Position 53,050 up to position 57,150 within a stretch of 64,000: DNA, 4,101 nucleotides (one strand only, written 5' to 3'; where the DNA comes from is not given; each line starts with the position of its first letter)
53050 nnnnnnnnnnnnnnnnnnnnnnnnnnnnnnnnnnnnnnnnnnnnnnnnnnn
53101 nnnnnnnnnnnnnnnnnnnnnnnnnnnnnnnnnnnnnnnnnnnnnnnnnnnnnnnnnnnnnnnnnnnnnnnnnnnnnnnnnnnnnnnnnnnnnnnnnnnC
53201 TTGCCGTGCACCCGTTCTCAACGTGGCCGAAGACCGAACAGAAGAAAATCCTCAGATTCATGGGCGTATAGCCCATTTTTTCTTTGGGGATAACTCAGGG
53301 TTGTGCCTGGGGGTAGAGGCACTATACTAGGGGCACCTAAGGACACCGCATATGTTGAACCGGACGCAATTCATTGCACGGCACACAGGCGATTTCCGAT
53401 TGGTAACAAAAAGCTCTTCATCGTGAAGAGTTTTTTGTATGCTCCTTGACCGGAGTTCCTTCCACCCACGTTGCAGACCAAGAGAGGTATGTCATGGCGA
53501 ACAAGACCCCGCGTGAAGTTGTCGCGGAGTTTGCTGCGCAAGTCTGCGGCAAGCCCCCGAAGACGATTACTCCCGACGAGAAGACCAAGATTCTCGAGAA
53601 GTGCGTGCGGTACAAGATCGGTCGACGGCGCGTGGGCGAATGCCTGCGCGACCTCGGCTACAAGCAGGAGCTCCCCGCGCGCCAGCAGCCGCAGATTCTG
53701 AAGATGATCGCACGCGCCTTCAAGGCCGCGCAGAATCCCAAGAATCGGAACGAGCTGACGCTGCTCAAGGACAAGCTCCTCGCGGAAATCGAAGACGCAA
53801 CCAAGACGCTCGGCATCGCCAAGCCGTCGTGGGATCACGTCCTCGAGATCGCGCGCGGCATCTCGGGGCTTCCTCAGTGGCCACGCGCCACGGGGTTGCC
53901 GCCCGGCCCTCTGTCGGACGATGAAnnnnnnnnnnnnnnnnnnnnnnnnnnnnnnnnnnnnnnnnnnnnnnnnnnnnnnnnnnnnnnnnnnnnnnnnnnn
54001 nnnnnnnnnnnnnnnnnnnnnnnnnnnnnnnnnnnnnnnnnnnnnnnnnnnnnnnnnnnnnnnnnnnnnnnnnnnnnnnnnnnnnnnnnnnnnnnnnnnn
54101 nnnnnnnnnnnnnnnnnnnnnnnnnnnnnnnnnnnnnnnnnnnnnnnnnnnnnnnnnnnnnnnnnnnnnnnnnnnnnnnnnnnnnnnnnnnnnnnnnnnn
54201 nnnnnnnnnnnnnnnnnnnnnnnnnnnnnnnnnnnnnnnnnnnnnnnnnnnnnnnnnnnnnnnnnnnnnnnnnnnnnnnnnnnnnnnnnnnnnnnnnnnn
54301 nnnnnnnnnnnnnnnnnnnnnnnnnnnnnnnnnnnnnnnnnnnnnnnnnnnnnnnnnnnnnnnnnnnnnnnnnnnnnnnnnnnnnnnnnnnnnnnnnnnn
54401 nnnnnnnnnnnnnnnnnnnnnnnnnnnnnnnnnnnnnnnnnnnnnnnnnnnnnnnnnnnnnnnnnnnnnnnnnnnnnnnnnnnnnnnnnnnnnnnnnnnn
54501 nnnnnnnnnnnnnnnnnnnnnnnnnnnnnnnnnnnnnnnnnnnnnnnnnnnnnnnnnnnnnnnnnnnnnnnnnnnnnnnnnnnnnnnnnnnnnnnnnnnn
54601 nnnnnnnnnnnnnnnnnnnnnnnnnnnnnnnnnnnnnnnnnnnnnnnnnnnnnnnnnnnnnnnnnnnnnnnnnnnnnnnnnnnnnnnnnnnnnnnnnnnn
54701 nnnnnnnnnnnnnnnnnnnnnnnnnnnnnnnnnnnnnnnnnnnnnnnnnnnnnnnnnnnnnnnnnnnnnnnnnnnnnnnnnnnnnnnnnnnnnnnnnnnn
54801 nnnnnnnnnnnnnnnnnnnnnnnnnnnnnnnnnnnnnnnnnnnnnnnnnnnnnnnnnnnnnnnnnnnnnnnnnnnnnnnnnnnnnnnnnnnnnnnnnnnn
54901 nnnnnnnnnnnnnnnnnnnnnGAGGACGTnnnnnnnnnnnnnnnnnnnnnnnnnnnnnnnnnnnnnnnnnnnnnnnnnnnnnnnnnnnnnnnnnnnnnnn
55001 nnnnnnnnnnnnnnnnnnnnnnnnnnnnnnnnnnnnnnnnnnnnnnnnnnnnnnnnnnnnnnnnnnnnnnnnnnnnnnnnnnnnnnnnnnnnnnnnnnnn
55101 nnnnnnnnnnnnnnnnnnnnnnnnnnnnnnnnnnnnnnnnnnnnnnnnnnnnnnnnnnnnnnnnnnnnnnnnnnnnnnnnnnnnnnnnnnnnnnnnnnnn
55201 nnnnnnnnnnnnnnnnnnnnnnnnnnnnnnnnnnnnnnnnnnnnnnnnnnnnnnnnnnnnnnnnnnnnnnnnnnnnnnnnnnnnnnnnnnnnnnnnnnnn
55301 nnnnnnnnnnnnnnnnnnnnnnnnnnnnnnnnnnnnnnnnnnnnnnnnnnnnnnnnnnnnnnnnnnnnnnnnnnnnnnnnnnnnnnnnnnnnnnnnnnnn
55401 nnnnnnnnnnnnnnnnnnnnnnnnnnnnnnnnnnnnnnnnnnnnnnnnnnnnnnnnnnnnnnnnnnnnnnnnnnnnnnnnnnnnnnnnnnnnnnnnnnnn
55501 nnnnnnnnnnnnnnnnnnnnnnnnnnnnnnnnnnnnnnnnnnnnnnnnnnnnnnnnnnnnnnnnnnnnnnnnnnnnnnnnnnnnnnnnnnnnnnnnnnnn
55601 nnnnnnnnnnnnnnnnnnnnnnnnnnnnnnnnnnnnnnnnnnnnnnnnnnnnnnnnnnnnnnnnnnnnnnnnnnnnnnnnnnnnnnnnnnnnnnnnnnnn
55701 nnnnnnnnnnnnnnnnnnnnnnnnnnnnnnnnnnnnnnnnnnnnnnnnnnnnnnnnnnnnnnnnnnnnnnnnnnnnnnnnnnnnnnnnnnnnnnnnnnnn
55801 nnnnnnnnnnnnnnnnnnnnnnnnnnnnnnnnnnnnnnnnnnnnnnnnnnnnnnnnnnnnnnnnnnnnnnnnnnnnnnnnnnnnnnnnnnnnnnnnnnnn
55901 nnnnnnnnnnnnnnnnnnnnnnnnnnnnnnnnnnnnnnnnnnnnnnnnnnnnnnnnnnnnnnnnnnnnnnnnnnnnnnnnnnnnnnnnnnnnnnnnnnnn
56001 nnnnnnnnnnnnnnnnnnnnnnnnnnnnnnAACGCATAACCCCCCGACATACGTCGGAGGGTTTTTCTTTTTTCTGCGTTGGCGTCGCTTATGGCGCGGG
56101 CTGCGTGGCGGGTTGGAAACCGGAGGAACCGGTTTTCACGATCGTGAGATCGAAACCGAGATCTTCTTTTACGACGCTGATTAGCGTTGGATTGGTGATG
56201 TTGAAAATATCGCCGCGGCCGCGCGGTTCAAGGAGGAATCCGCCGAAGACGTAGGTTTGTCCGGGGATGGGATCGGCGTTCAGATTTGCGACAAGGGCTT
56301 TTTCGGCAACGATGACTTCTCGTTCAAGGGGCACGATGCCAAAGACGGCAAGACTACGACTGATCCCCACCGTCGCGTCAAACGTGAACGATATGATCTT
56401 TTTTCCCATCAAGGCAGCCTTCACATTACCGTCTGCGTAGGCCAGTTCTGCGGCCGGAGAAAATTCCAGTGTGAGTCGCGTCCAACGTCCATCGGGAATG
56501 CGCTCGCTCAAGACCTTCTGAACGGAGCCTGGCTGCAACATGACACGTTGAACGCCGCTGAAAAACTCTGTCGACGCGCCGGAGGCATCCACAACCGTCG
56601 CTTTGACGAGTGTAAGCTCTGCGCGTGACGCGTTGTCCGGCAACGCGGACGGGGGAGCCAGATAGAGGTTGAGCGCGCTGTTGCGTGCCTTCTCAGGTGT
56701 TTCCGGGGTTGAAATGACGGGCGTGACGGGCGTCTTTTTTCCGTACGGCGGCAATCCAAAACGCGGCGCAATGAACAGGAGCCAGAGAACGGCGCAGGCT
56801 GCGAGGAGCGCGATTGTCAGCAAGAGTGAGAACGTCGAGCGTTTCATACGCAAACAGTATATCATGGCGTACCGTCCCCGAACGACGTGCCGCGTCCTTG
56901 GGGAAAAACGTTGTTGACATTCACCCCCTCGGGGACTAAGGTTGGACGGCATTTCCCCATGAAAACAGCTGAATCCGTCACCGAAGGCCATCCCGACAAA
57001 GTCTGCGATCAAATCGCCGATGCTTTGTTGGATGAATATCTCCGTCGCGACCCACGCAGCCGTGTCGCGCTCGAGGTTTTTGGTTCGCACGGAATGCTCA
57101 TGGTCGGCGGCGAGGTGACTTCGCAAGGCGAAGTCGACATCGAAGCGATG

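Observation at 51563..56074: Terminator-bounded island of four phosphoesterase-type enzymes (DHH, CYTH, two calcineurin-like)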

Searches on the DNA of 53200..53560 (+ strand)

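Call 57: search_rna_families(source=window, start=53200, end=53560, threshold=evalue, max_evalue=10)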
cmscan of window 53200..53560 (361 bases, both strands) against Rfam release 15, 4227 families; matches with E-value up to 10: 3.
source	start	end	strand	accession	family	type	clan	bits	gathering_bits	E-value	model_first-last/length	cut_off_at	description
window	53245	53283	-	RF02420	Bp1_162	Gene; sRNA;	-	21.5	50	0.22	1-100/100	no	Burkholderia sRNA Bp1_Cand612_SIPHT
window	53408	53436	+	RF03697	mir-722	Gene; miRNA;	-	16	81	3.1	19-47/67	no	mir-722 microRNA precursor family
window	53217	53264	+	RF03050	RAGATH-25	Gene; sRNA;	-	14.9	49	0.38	1-50/50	no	RAGATH-25 RNA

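Call 89: build_rna_model(alignment_id=A8, structure=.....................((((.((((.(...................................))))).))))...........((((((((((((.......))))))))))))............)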
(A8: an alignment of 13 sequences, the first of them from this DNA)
Model R1 built from alignment A8 (13 sequences, 131 columns); structure: as given.
model positions 125; base pairs 21; branch points 1; effective number of sequences 2.59; information 0.59 bits per position. Calibrated on 0.2 Mb of random sequence (short: E-values are rough).
structure used (alignment columns):
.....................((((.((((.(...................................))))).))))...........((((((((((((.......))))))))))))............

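Call 90: search_with_rna_model(model_id=R1, sources=[window, L001, L002, L003, L005, L057, L058, L059, L011, L012, L013, L014, L016, L018, L019, L022, L024, L028, L029, L030], max_evalue=1)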
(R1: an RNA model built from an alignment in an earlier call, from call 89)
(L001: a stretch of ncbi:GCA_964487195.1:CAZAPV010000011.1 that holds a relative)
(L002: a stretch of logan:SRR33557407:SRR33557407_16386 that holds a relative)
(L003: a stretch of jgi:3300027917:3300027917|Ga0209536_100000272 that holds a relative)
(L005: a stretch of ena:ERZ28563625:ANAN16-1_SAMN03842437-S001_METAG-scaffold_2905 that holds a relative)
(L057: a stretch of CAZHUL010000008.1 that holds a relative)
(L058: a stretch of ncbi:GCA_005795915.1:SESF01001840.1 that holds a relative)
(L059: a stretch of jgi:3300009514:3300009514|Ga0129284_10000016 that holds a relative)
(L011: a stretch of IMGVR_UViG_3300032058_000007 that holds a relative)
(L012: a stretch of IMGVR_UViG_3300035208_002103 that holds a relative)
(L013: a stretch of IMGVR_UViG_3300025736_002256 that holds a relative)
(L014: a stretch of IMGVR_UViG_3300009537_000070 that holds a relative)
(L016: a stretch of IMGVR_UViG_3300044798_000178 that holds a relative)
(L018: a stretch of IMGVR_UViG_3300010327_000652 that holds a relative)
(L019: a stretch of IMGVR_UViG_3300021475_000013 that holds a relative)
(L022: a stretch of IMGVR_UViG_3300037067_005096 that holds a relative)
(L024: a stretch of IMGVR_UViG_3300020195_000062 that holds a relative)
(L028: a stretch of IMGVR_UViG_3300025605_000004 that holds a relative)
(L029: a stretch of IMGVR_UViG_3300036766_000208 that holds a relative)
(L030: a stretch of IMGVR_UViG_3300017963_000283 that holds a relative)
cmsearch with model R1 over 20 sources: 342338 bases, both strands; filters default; matches with E-value up to 1: 5.
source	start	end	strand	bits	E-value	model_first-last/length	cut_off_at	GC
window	53322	53445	+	102.8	8e-23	1-125/125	no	0.47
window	53408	53442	-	19.2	0.02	81-115/125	no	0.34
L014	7990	8019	-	16.7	0.084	86-115/125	no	0.4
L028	6359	6437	+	13.4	0.54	1-125/125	no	0.44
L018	11598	11709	+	12.5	0.88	1-125/125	no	0.38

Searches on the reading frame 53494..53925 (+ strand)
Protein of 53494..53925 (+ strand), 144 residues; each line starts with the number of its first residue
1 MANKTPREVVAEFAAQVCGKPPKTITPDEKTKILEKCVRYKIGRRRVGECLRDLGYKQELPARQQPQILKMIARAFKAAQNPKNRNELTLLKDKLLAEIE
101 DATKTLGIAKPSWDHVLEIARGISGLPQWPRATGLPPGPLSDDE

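Call 105: search_protein_families(library=pfam, proteins=[window:53494-53925:+], max_evalue=10)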
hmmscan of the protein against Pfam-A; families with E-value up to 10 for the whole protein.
seq(144 aa): 2 families
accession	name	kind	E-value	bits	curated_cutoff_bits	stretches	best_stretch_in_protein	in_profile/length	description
PF20121.4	DUF6511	-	0.0095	16.8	28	1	43-76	15-48/69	Family of unknown function (DUF6511)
PF19105.5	DUF5792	-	0.1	13.3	26.8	1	64-115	72-122/159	Family of unknown function (DUF5792)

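Call 106: search_dna_similar(query=window:53494-53925:+, collection=phages, mode=protein, max_evalue=1, max_rows=15)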
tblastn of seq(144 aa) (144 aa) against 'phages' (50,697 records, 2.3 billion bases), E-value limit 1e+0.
No match.

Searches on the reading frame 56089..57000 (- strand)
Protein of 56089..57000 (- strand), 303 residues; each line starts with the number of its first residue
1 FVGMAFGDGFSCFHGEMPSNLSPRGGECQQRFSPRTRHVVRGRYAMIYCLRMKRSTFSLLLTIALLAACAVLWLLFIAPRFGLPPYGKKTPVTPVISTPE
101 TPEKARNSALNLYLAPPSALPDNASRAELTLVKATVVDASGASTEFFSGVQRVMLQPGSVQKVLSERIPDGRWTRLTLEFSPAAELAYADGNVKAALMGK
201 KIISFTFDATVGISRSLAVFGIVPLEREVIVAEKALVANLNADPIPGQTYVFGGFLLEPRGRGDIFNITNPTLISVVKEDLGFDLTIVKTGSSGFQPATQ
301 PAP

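Call 4: search_protein_families(library=pfam, proteins=[window:56089-57000:-], max_evalue=0.01)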
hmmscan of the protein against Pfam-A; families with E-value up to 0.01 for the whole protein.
window:56089-57000:- (303 aa): 0 families

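Call 9: search_protein_families(library=ncbifam, proteins=[window:56089-56892:-], max_evalue=0.1)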
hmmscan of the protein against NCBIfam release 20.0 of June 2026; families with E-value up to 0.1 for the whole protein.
window:56089-56892:- (267 aa): 0 families

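Call 10: search_protein_families(library=phrogs, proteins=[window:56089-56892:-], max_evalue=0.1)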
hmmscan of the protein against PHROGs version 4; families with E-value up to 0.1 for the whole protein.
window:56089-56892:- (267 aa): 0 families

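Call 11: search_protein_families(library=padloc, proteins=[window:56089-56892:-], max_evalue=0.1)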
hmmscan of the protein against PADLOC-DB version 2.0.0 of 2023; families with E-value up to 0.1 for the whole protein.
window:56089-56892:- (267 aa): 0 families

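Call 105: search_protein_families(library=pfam, proteins=[window:56089-56892:-], max_evalue=10)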
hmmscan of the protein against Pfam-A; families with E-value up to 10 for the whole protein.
window:56089-56892:- (267 aa): 1 family
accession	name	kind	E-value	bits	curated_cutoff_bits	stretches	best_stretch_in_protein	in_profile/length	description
PF10823.13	DUF2568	-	0.028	15.1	24.2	1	18-44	24-50/92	Protein of unknown function (DUF2568)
